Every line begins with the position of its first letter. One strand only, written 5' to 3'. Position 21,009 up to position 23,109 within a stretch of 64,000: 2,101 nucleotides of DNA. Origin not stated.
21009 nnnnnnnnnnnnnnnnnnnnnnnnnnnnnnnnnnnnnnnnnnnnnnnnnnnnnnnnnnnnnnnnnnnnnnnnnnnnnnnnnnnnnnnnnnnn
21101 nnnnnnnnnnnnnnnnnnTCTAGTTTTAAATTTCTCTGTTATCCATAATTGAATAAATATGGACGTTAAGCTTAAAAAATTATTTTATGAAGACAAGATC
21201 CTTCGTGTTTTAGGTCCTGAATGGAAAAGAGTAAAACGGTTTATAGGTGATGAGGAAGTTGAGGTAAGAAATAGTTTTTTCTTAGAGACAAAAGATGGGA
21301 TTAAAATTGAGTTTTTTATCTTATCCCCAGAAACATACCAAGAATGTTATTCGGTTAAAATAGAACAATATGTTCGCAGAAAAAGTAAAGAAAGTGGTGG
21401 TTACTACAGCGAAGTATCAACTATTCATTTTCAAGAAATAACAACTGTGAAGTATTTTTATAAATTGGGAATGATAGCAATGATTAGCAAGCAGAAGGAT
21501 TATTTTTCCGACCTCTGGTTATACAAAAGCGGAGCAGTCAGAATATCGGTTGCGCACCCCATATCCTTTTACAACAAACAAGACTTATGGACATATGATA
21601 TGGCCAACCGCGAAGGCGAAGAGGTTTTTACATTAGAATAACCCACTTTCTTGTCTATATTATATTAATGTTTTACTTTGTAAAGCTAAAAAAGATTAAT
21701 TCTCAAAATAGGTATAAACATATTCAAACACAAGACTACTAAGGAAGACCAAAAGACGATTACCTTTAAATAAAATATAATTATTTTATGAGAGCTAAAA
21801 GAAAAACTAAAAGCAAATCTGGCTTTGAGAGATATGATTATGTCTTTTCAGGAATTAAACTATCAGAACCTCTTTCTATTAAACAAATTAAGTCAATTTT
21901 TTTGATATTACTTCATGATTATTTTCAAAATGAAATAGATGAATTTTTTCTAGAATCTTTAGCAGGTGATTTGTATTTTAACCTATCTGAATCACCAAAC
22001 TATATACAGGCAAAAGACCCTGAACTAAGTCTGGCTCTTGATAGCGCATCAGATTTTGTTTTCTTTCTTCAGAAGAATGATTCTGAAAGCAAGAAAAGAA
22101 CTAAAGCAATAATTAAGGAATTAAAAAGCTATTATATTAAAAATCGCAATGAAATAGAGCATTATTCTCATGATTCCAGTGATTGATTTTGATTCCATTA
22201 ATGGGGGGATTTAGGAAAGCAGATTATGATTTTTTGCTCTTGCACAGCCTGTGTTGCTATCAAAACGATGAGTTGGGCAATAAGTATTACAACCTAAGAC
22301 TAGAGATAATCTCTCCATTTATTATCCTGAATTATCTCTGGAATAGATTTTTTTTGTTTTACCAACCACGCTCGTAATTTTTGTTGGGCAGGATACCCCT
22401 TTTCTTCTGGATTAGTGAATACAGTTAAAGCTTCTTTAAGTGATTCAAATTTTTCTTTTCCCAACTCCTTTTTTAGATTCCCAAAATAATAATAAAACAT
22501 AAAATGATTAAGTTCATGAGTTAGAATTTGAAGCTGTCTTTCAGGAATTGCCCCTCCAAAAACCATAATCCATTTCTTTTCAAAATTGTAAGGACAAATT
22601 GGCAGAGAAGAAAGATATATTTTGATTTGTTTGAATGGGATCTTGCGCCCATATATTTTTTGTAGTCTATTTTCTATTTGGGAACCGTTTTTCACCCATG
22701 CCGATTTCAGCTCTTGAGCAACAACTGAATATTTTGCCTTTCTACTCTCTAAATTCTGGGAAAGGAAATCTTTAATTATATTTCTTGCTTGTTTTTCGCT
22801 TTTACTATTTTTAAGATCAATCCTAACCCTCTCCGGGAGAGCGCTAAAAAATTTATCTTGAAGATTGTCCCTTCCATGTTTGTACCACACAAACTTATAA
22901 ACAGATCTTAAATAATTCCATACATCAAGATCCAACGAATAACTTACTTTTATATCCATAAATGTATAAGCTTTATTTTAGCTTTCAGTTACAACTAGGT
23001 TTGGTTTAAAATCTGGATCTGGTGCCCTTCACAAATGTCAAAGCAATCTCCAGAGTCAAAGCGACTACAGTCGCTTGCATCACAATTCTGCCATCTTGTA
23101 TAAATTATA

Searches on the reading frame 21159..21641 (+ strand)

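Call 3: search_protein_families(library=pfam, proteins=[window:21159-21641:+], max_evalue=1)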
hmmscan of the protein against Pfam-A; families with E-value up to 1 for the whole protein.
window:21159-21641:+ (160 aa): 1 family
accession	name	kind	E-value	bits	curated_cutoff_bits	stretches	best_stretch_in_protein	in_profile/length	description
PF02623.20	FliW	-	0.13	12.5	25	1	26-75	14-64/122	FliW protein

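Call 39: search_protein_families(library=ncbifam, proteins=[window:21159-21641:+], max_evalue=1)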
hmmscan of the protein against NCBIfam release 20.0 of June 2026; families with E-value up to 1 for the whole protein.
window:21159-21641:+ (160 aa): 0 families

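Call 64: search_protein_families(library=padloc, proteins=[window:21159-21641:+], max_evalue=0.1)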
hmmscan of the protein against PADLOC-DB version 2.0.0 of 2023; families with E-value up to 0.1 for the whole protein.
window:21159-21641:+ (160 aa): 0 families

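Call 65: search_protein_families(library=phrogs, proteins=[window:21159-21641:+], max_evalue=0.1)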
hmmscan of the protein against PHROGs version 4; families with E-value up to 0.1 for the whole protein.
window:21159-21641:+ (160 aa): 0 families

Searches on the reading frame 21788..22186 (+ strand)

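Call 3: search_protein_families(library=pfam, proteins=[window:21788-22186:+], max_evalue=1)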
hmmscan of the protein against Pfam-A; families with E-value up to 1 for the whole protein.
window:21788-22186:+ (132 aa): 1 family
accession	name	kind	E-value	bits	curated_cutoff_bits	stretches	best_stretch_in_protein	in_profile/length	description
PF07505.17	DUF5131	-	0.15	12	28.9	1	4-58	39-94/243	Protein of unknown function (DUF5131)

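Call 64: search_protein_families(library=padloc, proteins=[window:21788-22186:+], max_evalue=0.1)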
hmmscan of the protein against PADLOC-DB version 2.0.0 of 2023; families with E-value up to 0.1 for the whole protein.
window:21788-22186:+ (132 aa): 1 family
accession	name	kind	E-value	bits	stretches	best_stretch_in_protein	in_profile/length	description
PDLC04569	PDC-M30B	-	0.035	11.6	1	18-58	52-92/241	-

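Call 65: search_protein_families(library=phrogs, proteins=[window:21788-22186:+], max_evalue=0.1)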
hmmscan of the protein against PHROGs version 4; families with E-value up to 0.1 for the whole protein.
window:21788-22186:+ (132 aa): 0 families

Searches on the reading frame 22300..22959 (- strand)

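Call 3: search_protein_families(library=pfam, proteins=[window:22300-22959:-], max_evalue=1)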
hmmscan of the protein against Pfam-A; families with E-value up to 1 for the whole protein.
window:22300-22959:- (219 aa): 1 family
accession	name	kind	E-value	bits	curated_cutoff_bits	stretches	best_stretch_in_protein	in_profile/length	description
PF25298.1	Baculo_FP_2nd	-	0.71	10.1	24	1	18-30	16-29/53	Baculovirus FP protein domain 2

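Call 39: search_protein_families(library=ncbifam, proteins=[window:22300-22959:-], max_evalue=1)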
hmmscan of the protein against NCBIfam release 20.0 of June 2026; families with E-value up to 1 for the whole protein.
window:22300-22959:- (219 aa): 3 families
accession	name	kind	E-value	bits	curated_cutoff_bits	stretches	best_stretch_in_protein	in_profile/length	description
NF047754.1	LRR20_Nterm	exception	0.052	13.3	105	1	155-185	19-45/53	E-cadherin-binding leucine-rich repeat protein LRR20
NF003976.0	PRK05469.1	subfamily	0.15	10.8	255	1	48-103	267-320/409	tripeptide aminopeptidase PepT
TIGR01467.1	cobI_cbiL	equivalog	0.23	10.8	163.25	1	51-101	36-89/230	precorrin-2 C(20)-methyltransferase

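Call 64: search_protein_families(library=padloc, proteins=[window:22300-22959:-], max_evalue=0.1)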
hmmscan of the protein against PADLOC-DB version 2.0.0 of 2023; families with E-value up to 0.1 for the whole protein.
window:22300-22959:- (219 aa): 0 families

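Call 65: search_protein_families(library=phrogs, proteins=[window:22300-22959:-], max_evalue=0.1)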
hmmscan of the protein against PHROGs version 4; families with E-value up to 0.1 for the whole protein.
window:22300-22959:- (219 aa): 2 families
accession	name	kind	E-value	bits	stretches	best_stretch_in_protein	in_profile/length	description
phrog_31695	-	unknown function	0.01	16.9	1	44-106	19-81/96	-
phrog_1365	-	unknown function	0.065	14.2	0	131-157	61-85/127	-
